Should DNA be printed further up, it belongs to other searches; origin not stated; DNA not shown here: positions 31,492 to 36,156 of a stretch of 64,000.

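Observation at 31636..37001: ElbD/ElbE-like ether-lipid (fatty alcohol / alkylglycerol) module: a 1457-aa FAR-ligase-ACP-AGPAT megaenzyme plus epimerase-family reductase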

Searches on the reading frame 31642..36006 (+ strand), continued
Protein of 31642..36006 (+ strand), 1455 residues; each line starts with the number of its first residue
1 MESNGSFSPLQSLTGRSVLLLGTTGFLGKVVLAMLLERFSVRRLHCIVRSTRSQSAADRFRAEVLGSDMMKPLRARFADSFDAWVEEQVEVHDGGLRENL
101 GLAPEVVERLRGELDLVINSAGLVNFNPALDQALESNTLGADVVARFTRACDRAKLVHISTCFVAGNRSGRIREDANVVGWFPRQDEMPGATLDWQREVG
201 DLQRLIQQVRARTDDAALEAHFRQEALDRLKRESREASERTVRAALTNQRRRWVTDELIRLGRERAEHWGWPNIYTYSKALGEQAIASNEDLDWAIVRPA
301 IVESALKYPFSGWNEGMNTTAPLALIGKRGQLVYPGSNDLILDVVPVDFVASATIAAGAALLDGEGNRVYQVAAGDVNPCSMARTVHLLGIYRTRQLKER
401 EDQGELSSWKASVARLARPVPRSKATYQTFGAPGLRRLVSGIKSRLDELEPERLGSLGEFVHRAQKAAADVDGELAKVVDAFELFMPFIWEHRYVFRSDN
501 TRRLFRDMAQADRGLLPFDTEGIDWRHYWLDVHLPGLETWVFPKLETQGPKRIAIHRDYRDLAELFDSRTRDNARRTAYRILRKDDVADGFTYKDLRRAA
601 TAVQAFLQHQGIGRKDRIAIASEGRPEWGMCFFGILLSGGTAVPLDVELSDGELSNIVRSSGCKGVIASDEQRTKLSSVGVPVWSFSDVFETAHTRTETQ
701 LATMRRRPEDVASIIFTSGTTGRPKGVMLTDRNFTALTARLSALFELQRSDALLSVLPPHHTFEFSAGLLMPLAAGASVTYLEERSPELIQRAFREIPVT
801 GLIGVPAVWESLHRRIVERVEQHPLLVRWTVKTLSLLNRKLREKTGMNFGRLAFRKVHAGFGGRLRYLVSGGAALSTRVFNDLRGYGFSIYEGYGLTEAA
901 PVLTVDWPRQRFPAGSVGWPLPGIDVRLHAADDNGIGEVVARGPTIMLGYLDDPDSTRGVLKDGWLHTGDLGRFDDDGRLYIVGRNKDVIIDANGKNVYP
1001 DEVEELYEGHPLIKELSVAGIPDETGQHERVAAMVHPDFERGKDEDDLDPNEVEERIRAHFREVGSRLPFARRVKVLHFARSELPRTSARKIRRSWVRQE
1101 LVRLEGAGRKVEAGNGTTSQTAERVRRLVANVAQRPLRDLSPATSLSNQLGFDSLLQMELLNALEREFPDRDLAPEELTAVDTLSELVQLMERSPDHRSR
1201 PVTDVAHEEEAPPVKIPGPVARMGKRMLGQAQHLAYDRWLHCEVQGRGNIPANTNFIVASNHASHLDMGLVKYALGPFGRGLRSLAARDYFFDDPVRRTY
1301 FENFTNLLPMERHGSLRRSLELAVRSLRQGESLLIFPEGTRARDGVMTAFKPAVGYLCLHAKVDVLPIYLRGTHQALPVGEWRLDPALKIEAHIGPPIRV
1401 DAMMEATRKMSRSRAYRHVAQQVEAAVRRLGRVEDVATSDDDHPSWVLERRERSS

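Call 75: find_homologous_proteins(query=L055:9965-14386:+, max_evalue=1e-100)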
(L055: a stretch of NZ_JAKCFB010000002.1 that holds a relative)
Query L055:9965-14386:+ (1474 aa): 2665 proteins with E <= 1e-100 among 8000 candidates; the best 120 are listed.
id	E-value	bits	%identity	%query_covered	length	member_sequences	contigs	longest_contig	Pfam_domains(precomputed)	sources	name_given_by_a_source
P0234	0.0e+0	3350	100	100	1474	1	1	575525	PF00550.32,PF03015.25,PF00501.35,PF13193.13,PF07993.19,PF01553.27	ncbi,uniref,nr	ncbi:AMP-binding protein [Myxococcus sp. K15C18031901]|uniref:AMP-binding protein n=1 Tax=Myxococcus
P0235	0.0e+0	3271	97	100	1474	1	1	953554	PF00550.32,PF03015.25,PF00501.35,PF13193.13,PF07993.19,PF01553.27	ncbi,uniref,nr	ncbi:AMP-binding protein [Myxococcus stipitatus]|uniref:AMP-binding protein n=1 Tax=Myxococcus stipi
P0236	0.0e+0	3060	91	99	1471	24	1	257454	PF00550.32,PF03015.25,PF00501.35,PF13193.13,PF07993.19,PF01553.27,PF01370.28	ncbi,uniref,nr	ncbi:AMP-binding protein [Myxococcus sp. K38C18041901]|uniref:AMP-binding protein n=1 Tax=Myxococcus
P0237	0.0e+0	2920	85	100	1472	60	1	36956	PF00550.32,PF03015.25,PF00501.35,PF13193.13,PF07993.19,PF01553.27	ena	-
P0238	0.0e+0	2797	83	98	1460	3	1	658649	PF00550.32,PF00501.35,PF13193.13,PF07993.19,PF01553.27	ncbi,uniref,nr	ncbi:AMP-binding protein [Corallococcus sp. M34]|uniref:AMP-binding protein n=1 Tax=Citreicoccus inh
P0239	0.0e+0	2737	81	100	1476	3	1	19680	PF00550.32,PF03015.25,PF00501.35,PF13193.13,PF07993.19,PF01553.27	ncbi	-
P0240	0.0e+0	2735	81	100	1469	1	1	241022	PF00550.32,PF03015.25,PF00501.35,PF13193.13,PF07993.19,PF01553.27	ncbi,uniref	ncbi:AMP-binding protein [Corallococcus sp. RDP092CA]|uniref:AMP-binding protein n=1 Tax=Corallococc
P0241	0.0e+0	2733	80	100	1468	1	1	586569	PF00550.32,PF03015.25,PF00501.35,PF13193.13,PF07993.19,PF01553.27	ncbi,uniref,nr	ncbi:AMP-binding protein [Hyalangium rubrum]|uniref:AMP-binding protein n=1 Tax=Hyalangium rubrum Ta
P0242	0.0e+0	2733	80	100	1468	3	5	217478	PF00550.32,PF00501.35,PF13193.13,PF07993.19,PF01553.27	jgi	jgi:long-chain acyl-CoA synthetase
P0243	0.0e+0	2733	80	100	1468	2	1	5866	PF00550.32,PF03015.25,PF00501.35,PF13193.13,PF07993.19,PF01553.27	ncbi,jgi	jgi:long-chain acyl-CoA synthetase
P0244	0.0e+0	2727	80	100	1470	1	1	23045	PF00550.32,PF03015.25,PF00501.35,PF13193.13,PF07993.19,PF01553.27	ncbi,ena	-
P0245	0.0e+0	2727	81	100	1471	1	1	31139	PF00550.32,PF03015.25,PF00501.35,PF13193.13,PF07993.19,PF01553.27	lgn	-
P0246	0.0e+0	2720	80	100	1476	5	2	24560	PF00550.32,PF03015.25,PF00501.35,PF13193.13,PF07993.19,PF01553.27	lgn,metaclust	metaclust:status=active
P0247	0.0e+0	2718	79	100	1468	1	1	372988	PF00550.32,PF03015.25,PF00501.35,PF13193.13,PF07993.19,PF01553.27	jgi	jgi:long-chain acyl-CoA synthetase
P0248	0.0e+0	2714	80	100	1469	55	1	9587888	PF00550.32,PF03015.25,PF00501.35,PF13193.13,PF07993.19,PF01553.27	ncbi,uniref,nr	ncbi:putative long-chain-fatty-acid--CoA ligase [Corallococcus coralloides]|uniref:Putative long-cha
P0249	0.0e+0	2711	79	100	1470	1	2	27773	PF00550.32,PF00501.35,PF13193.13,PF07993.19,PF01553.27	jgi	jgi:long-chain acyl-CoA synthetase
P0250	0.0e+0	2704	80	99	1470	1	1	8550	PF00550.32,PF03015.25,PF00501.35,PF13193.13,PF07993.19,PF01553.27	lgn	-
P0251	0.0e+0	2703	80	99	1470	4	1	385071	PF00550.32,PF00501.35,PF13193.13,PF07993.19,PF01553.27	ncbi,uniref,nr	ncbi:AMP-binding protein [Hyalangium minutum]|uniref:Long-chain-fatty-acid--CoA ligase n=1 Tax=Hyala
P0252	0.0e+0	2698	79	100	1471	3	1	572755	PF00550.32,PF03015.25,PF00501.35,PF13193.13,PF07993.19,PF01553.27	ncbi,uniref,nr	ncbi:AMP-binding protein [Hyalangium gracile]|uniref:AMP-binding protein n=1 Tax=Hyalangium gracile 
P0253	0.0e+0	2694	79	100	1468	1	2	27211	PF00550.32,PF00501.35,PF13193.13,PF07993.19,PF01553.27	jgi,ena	jgi:long-chain acyl-CoA synthetase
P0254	0.0e+0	2692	79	99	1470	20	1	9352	PF00550.32,PF00501.35,PF13193.13,PF07993.19,PF01553.27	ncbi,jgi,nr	ncbi:MAG TPA: AMP-binding protein [Hyalangium sp.]|nr:AMP-binding protein [Hyalangium sp.]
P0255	0.0e+0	2688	79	100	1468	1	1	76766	PF00550.32,PF00501.35,PF13193.13,PF07993.19,PF01553.27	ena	-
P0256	0.0e+0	2687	79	100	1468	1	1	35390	PF00550.32,PF00501.35,PF13193.13,PF07993.19,PF01553.27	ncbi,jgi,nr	ncbi:MAG TPA: AMP-binding protein [Myxococcaceae bacterium]|nr:AMP-binding protein [Myxococcaceae ba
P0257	0.0e+0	2683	80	98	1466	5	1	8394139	PF00550.32,PF03015.25,PF00501.35,PF13193.13,PF07993.19,PF01553.27,PF01370.28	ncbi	ncbi:AMP-binding protein [Myxococcaceae bacterium GXIMD 01537]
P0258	0.0e+0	2682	78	100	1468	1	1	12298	PF00550.32,PF00501.35,PF13193.13,PF07993.19,PF01553.27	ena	-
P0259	0.0e+0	2677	79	98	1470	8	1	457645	PF00550.32,PF03015.25,PF00501.35,PF13193.13,PF07993.19,PF01553.27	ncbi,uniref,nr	ncbi:AMP-binding protein [Stigmatella hybrida]|uniref:AMP-binding protein n=1 Tax=Stigmatella hybrid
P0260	0.0e+0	2607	77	98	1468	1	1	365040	PF00550.32,PF00501.35,PF13193.13,PF07993.19,PF01553.27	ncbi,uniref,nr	ncbi:AMP-binding protein [Vitiosangium sp. GDMCC 1.1324]|uniref:AMP-binding protein n=1 Tax=Vitiosan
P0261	0.0e+0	2606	78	98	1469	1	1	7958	PF00550.32,PF03015.25,PF00501.35,PF13193.13,PF07993.19,PF01553.27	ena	-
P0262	0.0e+0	2605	77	98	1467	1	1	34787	PF00550.32,PF00501.35,PF13193.13,PF07993.19,PF01553.27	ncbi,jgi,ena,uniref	ncbi:AMP-binding protein [Archangium sp.]|jgi:long-chain acyl-CoA synthetase|uniref:AMP-binding prot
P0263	0.0e+0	2605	77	98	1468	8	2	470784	PF00550.32,PF00501.35,PF13193.13,PF07993.19,PF01553.27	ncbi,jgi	jgi:long-chain acyl-CoA synthetase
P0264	0.0e+0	2599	77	98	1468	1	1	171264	PF00550.32,PF00501.35,PF13193.13,PF07993.19,PF01553.27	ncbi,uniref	ncbi:AMP-binding protein [Archangium sp.]|uniref:AMP-binding protein n=1 Tax=Archangium sp. TaxID=18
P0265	0.0e+0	2595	77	98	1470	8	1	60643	PF00550.32,PF03015.25,PF00501.35,PF13193.13,PF07993.19,PF01553.27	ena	-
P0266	0.0e+0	2594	77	98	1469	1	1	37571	PF00550.32,PF03015.25,PF00501.35,PF13193.13,PF07993.19,PF01553.27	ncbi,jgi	jgi:long-chain acyl-CoA synthetase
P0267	0.0e+0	2593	77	98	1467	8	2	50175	PF00550.32,PF03015.25,PF00501.35,PF13193.13,PF07993.19,PF01553.27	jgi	-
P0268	0.0e+0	2590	77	98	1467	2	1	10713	PF00550.32,PF03015.25,PF00501.35,PF13193.13,PF07993.19,PF01553.27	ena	-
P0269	0.0e+0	2589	77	98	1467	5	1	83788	PF00550.32,PF03015.25,PF00501.35,PF13193.13,PF07993.19,PF01553.27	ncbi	-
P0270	0.0e+0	2587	77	98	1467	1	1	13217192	PF00550.32,PF00501.35,PF13193.13,PF07993.19,PF01553.27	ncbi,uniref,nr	ncbi:AMP-binding protein [Archangium minus]|uniref:AMP-binding protein n=1 Tax=Archangium minus TaxI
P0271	0.0e+0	2587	76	98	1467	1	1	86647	PF00550.32,PF00501.35,PF13193.13,PF07993.19,PF01553.27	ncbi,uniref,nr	ncbi:MAG TPA: AMP-binding protein [Archangium sp.]|uniref:AMP-binding protein n=1 Tax=Archangium sp.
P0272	0.0e+0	2586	77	98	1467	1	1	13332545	PF00550.32,PF03015.25,PF00501.35,PF13193.13,PF07993.19,PF01553.27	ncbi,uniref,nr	ncbi:AMP-binding protein [Archangium violaceum]|uniref:AMP-binding protein n=1 Tax=Archangium violac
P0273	0.0e+0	2584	77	98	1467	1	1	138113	PF00550.32,PF00501.35,PF13193.13,PF07993.19,PF01553.27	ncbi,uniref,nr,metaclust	ncbi:AMP-binding protein [Archangium violaceum]|uniref:AMP-dependent synthetase n=1 Tax=Archangium v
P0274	0.0e+0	2583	77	98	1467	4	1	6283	PF00550.32,PF00501.35,PF13193.13,PF07993.19,PF01553.27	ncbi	-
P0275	0.0e+0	2582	77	98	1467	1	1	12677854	PF00550.32,PF03015.25,PF00501.35,PF13193.13,PF07993.19,PF01553.27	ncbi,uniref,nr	ncbi:AMP-binding protein [Archangium violaceum]|uniref:AMP-binding protein n=1 Tax=Archangium violac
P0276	0.0e+0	2578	76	98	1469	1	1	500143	PF00550.32,PF00501.35,PF13193.13,PF07993.19,PF01553.27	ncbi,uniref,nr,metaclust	ncbi:Long-chain-fatty-acid--CoA ligase [Cystobacter fuscus DSM 2262]|uniref:Long-chain-fatty-acid--C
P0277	0.0e+0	2576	76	98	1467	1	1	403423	PF00550.32,PF00501.35,PF13193.13,PF07993.19,PF01553.27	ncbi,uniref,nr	ncbi:AMP-dependent synthetase [Archangium sp. Cb G35]|uniref:AMP-binding protein n=1 Tax=Archangium 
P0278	0.0e+0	2573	76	98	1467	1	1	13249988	PF00550.32,PF00501.35,PF13193.13,PF07993.19,PF01553.27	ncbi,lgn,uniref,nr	ncbi:AMP-binding protein [Archangium violaceum]|uniref:AMP-binding protein n=1 Tax=Archangium violac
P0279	0.0e+0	2572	76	98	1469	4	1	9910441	PF00550.32,PF00501.35,PF13193.13,PF07993.19,PF01553.27,PF01370.28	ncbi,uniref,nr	ncbi:AMP-binding protein [Melittangium boletus]|uniref:Long-chain-fatty-acid--CoA ligase n=1 Tax=Mel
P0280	0.0e+0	2572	76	98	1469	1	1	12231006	PF00550.32,PF00501.35,PF13193.13,PF07993.19,PF01553.27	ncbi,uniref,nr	ncbi:AMP-binding protein [Cystobacter fuscus]|uniref:AMP-binding protein n=1 Tax=Cystobacter fuscus 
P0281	0.0e+0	2572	76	98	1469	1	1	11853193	PF00550.32,PF03015.25,PF00501.35,PF13193.13,PF07993.19,PF01553.27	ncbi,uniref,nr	ncbi:AMP-binding protein [Cystobacter fuscus]|uniref:AMP-binding protein n=1 Tax=Cystobacter fuscus 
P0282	0.0e+0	2571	76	98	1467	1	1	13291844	PF00550.32,PF00501.35,PF13193.13,PF07993.19,PF01553.27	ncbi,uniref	ncbi:AMP-binding protein [Archangium violaceum]|uniref:AMP-binding protein n=1 Tax=Archangium violac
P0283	0.0e+0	2571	76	98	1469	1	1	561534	PF00550.32,PF00501.35,PF13193.13,PF07993.19,PF01553.27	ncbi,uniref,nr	ncbi:AMP-binding protein [Cystobacter ferrugineus]|uniref:AMP-dependent synthetase n=1 Tax=Cystobact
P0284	0.0e+0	2560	76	98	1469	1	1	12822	PF00550.32,PF00501.35,PF13193.13,PF07993.19,PF01553.27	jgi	jgi:long-chain acyl-CoA synthetase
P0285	0.0e+0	2556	76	98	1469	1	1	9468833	PF00550.32,PF00501.35,PF13193.13,PF07993.19,PF01553.27,PF01370.28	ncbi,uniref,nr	ncbi:AMP-binding protein [Archangium primigenium]|uniref:AMP-binding protein n=1 Tax=[Archangium] pr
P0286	0.0e+0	2555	76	98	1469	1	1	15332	PF00550.32,PF00501.35,PF13193.13,PF07993.19,PF01553.27,PF01370.28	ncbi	-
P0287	0.0e+0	2551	75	98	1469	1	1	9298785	PF00550.32,PF00501.35,PF13193.13,PF07993.19,PF01553.27,PF01370.28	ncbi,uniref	ncbi:AMP-binding protein [Melittangium boletus]|uniref:AMP-binding protein n=1 Tax=Melittangium bole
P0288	0.0e+0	2545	77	98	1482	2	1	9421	PF00550.32,PF03015.25,PF00501.35,PF13193.13,PF07993.19,PF01553.27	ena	-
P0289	0.0e+0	2504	74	100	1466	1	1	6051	PF00550.32,PF03015.25,PF00501.35,PF13193.13,PF07993.19,PF01553.27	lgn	-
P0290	0.0e+0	2479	74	98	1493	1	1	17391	PF04321.24,PF00550.32,PF03015.25,PF00501.35,PF13193.13,PF07993.19,PF01553.27,PF01370.28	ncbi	-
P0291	0.0e+0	2479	73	98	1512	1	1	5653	PF00550.32,PF03015.25,PF00501.35,PF13193.13,PF07993.19,PF01553.27,PF01370.28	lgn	-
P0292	0.0e+0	2464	74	98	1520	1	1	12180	PF00550.32,PF03015.25,PF00501.35,PF13193.13,PF07993.19,PF01553.27,PF01370.28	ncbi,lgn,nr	ncbi:MAG: AMP-binding protein [Myxococcaceae bacterium]|nr:AMP-binding protein [Myxococcaceae bacter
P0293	0.0e+0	2456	73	98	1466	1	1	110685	PF00550.32,PF03015.25,PF00501.35,PF13193.13,PF07993.19,PF01553.27,PF01370.28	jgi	jgi:long-chain acyl-CoA synthetase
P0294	0.0e+0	2454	73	98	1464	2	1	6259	PF00550.32,PF03015.25,PF00501.35,PF07993.19,PF01553.27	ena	-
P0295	0.0e+0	2446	73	98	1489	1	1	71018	PF00550.32,PF03015.25,PF00501.35,PF13193.13,PF07993.19,PF01553.27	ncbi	-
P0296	0.0e+0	2442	73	98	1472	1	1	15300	PF00550.32,PF03015.25,PF00501.35,PF13193.13,PF07993.19,PF01553.27,PF01370.28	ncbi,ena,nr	ncbi:MAG TPA: AMP-binding protein [Myxococcaceae bacterium]|nr:AMP-binding protein [Myxococcaceae ba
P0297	0.0e+0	2439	73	99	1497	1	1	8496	PF00550.32,PF03015.25,PF00501.35,PF13193.13,PF07993.19,PF01553.27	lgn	-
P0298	0.0e+0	2438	72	99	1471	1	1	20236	PF00550.32,PF03015.25,PF00501.35,PF13193.13,PF07993.19,PF01553.27,PF01370.28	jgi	jgi:long-chain acyl-CoA synthetase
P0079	0.0e+0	2432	73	100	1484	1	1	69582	PF04321.24,PF00550.32,PF03015.25,PF00501.35,PF13193.13,PF07993.19,PF01553.27,PF01370.28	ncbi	-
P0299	0.0e+0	2428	71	100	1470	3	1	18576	PF00550.32,PF03015.25,PF00501.35,PF13193.13,PF07993.19,PF01553.27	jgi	jgi:long-chain acyl-CoA synthetase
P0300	0.0e+0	2418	72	100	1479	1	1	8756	PF00550.32,PF03015.25,PF00501.35,PF13193.13,PF07993.19,PF01553.27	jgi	jgi:long-chain acyl-CoA synthetase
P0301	0.0e+0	2418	73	98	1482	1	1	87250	PF00550.32,PF03015.25,PF00501.35,PF13193.13,PF07993.19,PF01553.27,PF01370.28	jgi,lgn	jgi:long-chain acyl-CoA synthetase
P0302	0.0e+0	2412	73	97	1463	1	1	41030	PF00550.32,PF03015.25,PF00501.35,PF13193.13,PF07993.19,PF01553.27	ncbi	-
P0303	0.0e+0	2412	71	100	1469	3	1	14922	PF00550.32,PF03015.25,PF00501.35,PF13193.13,PF07993.19,PF01553.27,PF01370.28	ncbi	-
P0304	0.0e+0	2411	71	100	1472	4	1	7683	PF00550.32,PF03015.25,PF00501.35,PF13193.13,PF07993.19,PF01553.27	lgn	-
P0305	0.0e+0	2404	71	100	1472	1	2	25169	PF00550.32,PF03015.25,PF00501.35,PF23562.3,PF07993.19,PF01553.27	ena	-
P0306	0.0e+0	2398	72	98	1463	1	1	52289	PF00550.32,PF03015.25,PF00501.35,PF07993.19,PF01553.27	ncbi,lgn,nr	ncbi:MAG: AMP-binding protein [Myxococcales bacterium]|nr:AMP-binding protein [Myxococcales bacteriu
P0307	0.0e+0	2398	71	99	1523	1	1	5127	PF00550.32,PF03015.25,PF00501.35,PF13193.13,PF07993.19,PF01553.27,PF01370.28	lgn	-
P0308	0.0e+0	2393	72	98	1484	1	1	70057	PF00550.32,PF03015.25,PF00501.35,PF07993.19,PF01553.27,PF01370.28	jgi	jgi:long-chain acyl-CoA synthetase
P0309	0.0e+0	2392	70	100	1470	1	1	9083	PF00550.32,PF03015.25,PF00501.35,PF07993.19,PF01553.27,PF01370.28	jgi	-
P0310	0.0e+0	2391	70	99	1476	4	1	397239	PF00550.32,PF01073.26,PF03015.25,PF00501.35,PF07993.19,PF01553.27,PF01370.28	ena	-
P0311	0.0e+0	2383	70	100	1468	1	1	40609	PF00550.32,PF03015.25,PF00501.35,PF13193.13,PF07993.19,PF01553.27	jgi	jgi:long-chain acyl-CoA synthetase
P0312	0.0e+0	2383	71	98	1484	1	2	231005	PF00550.32,PF03015.25,PF00501.35,PF07993.19,PF01553.27,PF01370.28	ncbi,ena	-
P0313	0.0e+0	2375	70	99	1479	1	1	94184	PF00550.32,PF03015.25,PF00501.35,PF07993.19,PF01553.27,PF01370.28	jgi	jgi:long-chain acyl-CoA synthetase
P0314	0.0e+0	2373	70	99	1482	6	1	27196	PF00550.32,PF03015.25,PF00501.35,PF13193.13,PF07993.19,PF01553.27,PF01370.28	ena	-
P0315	0.0e+0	2364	70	99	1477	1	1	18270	PF00550.32,PF03015.25,PF00501.35,PF13193.13,PF07993.19,PF01553.27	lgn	-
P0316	0.0e+0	2361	70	99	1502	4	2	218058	PF00550.32,PF03015.25,PF00501.35,PF13193.13,PF07993.19,PF01553.27,PF01370.28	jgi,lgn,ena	-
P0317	0.0e+0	2344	70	98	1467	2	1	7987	PF00550.32,PF03015.25,PF00501.35,PF13193.13,PF07993.19,PF01553.27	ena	-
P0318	0.0e+0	2330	70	98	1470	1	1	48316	PF00550.32,PF03015.25,PF00501.35,PF13193.13,PF07993.19,PF01553.27,PF01370.28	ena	-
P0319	0.0e+0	2328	69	98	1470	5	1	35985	PF00550.32,PF03015.25,PF00501.35,PF07993.19,PF01553.27,PF01370.28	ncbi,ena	-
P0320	0.0e+0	2328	70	98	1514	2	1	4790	PF00550.32,PF03015.25,PF00501.35,PF13193.13,PF07993.19,PF01553.27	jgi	jgi:long-chain acyl-CoA synthetase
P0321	0.0e+0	2326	69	98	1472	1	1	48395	PF00550.32,PF03015.25,PF00501.35,PF13193.13,PF07993.19,PF01553.27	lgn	-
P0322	0.0e+0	2324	69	98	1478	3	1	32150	PF00550.32,PF00501.35,PF07993.19,PF01553.27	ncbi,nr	ncbi:MAG: AMP-binding protein [Myxococcaceae bacterium]|nr:AMP-binding protein [Myxococcaceae bacter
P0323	0.0e+0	2316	69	98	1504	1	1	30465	PF00550.32,PF03015.25,PF00501.35,PF13193.13,PF07993.19,PF01553.27,PF01370.28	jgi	jgi:long-chain acyl-CoA synthetase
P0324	0.0e+0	2315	71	98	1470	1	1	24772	PF04321.24,PF00550.32,PF03015.25,PF00501.35,PF07993.19,PF01553.27,PF01370.28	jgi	jgi:long-chain acyl-CoA synthetase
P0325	0.0e+0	2313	68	98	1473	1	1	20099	PF00550.32,PF03015.25,PF00501.35,PF07993.19,PF01553.27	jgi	jgi:long-chain acyl-CoA synthetase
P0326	0.0e+0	2308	69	98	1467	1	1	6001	PF00550.32,PF03015.25,PF00501.35,PF13193.13,PF07993.19,PF01553.27,PF01370.28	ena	-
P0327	0.0e+0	2299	70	98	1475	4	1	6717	PF00550.32,PF03015.25,PF00501.35,PF13193.13,PF07993.19,PF01553.27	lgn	-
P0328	0.0e+0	2295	68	99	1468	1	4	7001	PF00550.32,PF03015.25,PF00501.35,PF13193.13,PF07993.19,PF01553.27,PF01370.28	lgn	-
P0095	0.0e+0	2290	69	98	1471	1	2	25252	PF00550.32,PF03015.25,PF00501.35,PF13193.13,PF07993.19,PF01553.27,PF01370.28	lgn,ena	-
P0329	0.0e+0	2286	68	99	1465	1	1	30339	PF00550.32,PF03015.25,PF00501.35,PF13193.13,PF07993.19,PF01553.27,PF01370.28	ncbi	-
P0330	0.0e+0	2283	68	99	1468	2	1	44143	PF00550.32,PF03015.25,PF00501.35,PF13193.13,PF07993.19,PF01553.27,PF01370.28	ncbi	-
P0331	0.0e+0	2283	68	98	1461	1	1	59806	PF00550.32,PF03015.25,PF00501.35,PF13193.13,PF07993.19,PF01553.27,PF01370.28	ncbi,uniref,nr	ncbi:AMP-binding protein [Archangium sp.]|uniref:AMP-binding protein n=1 Tax=Archangium sp. TaxID=18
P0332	0.0e+0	2282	69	98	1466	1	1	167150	PF00550.32,PF03015.25,PF00501.35,PF13193.13,PF07993.19,PF01553.27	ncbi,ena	-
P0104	0.0e+0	2280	68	99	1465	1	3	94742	PF04321.24,PF00550.32,PF03015.25,PF00501.35,PF13193.13,PF07993.19,PF01553.27,PF01370.28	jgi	jgi:long-chain acyl-CoA synthetase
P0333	0.0e+0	2279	68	99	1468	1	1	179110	PF00550.32,PF03015.25,PF00501.35,PF13193.13,PF07993.19,PF01553.27,PF01370.28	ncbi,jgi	jgi:long-chain acyl-CoA synthetase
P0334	0.0e+0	2279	68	99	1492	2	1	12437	PF00550.32,PF01073.26,PF03015.25,PF00501.35,PF13193.13,PF07993.19,PF01553.27,PF01370.28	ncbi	-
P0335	0.0e+0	2275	68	98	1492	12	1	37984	PF00550.32,PF03015.25,PF00501.35,PF13193.13,PF07993.19,PF01553.27,PF01370.28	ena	-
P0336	0.0e+0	2273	68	99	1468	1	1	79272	PF00550.32,PF03015.25,PF00501.35,PF13193.13,PF07993.19,PF01553.27,PF01370.28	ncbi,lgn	ncbi:MAG: AMP-binding protein [Myxococcota bacterium]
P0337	0.0e+0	2272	68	98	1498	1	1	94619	PF00550.32,PF03015.25,PF00501.35,PF13193.13,PF07993.19,PF01553.27,PF01370.28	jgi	jgi:long-chain acyl-CoA synthetase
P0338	0.0e+0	2270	68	98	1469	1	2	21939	PF00550.32,PF03015.25,PF00501.35,PF13193.13,PF07993.19,PF01553.27,PF01370.28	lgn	-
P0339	0.0e+0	2268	67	99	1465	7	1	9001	PF00550.32,PF03015.25,PF00501.35,PF13193.13,PF07993.19,PF01553.27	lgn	-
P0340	0.0e+0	2267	68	98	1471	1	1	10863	PF00550.32,PF03015.25,PF00501.35,PF13193.13,PF07993.19,PF01553.27,PF01370.28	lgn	-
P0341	0.0e+0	2267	68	98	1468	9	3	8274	PF00550.32,PF03015.25,PF00501.35,PF13193.13,PF07993.19,PF01553.27,PF01370.28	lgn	-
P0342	0.0e+0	2265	69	100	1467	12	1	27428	PF00550.32,PF03015.25,PF00501.35,PF13193.13,PF07993.19,PF01553.27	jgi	-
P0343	0.0e+0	2264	69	99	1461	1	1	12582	PF00550.32,PF03015.25,PF00501.35,PF13193.13,PF07993.19,PF01553.27,PF01370.28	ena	-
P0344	0.0e+0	2263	67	98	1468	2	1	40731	PF00550.32,PF03015.25,PF00501.35,PF13193.13,PF07993.19,PF01553.27,PF01370.28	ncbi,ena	-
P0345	0.0e+0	2263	68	99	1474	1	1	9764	PF00550.32,PF03015.25,PF00501.35,PF13193.13,PF07993.19,PF01553.27,PF01370.28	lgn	-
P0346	0.0e+0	2263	67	99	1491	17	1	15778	PF00550.32,PF03015.25,PF00501.35,PF13193.13,PF07993.19,PF01553.27,PF01370.28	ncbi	-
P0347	0.0e+0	2261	67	99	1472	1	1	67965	PF00550.32,PF03015.25,PF00501.35,PF13193.13,PF07993.19,PF01553.27,PF01370.28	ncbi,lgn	ncbi:MAG: AMP-binding protein [Myxococcota bacterium]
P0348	0.0e+0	2259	66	99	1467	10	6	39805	PF00550.32,PF03015.25,PF00501.35,PF13193.13,PF07993.19,PF01553.27,PF01370.28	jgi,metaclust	jgi:long-chain acyl-CoA synthetase|metaclust:\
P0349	0.0e+0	2259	66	99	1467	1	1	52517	PF00550.32,PF03015.25,PF00501.35,PF13193.13,PF07993.19,PF01553.27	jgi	jgi:long-chain acyl-CoA synthetase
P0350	0.0e+0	2256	67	99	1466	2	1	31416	PF00550.32,PF03015.25,PF00501.35,PF13193.13,PF07993.19,PF01553.27,PF01370.28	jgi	jgi:long-chain acyl-CoA synthetase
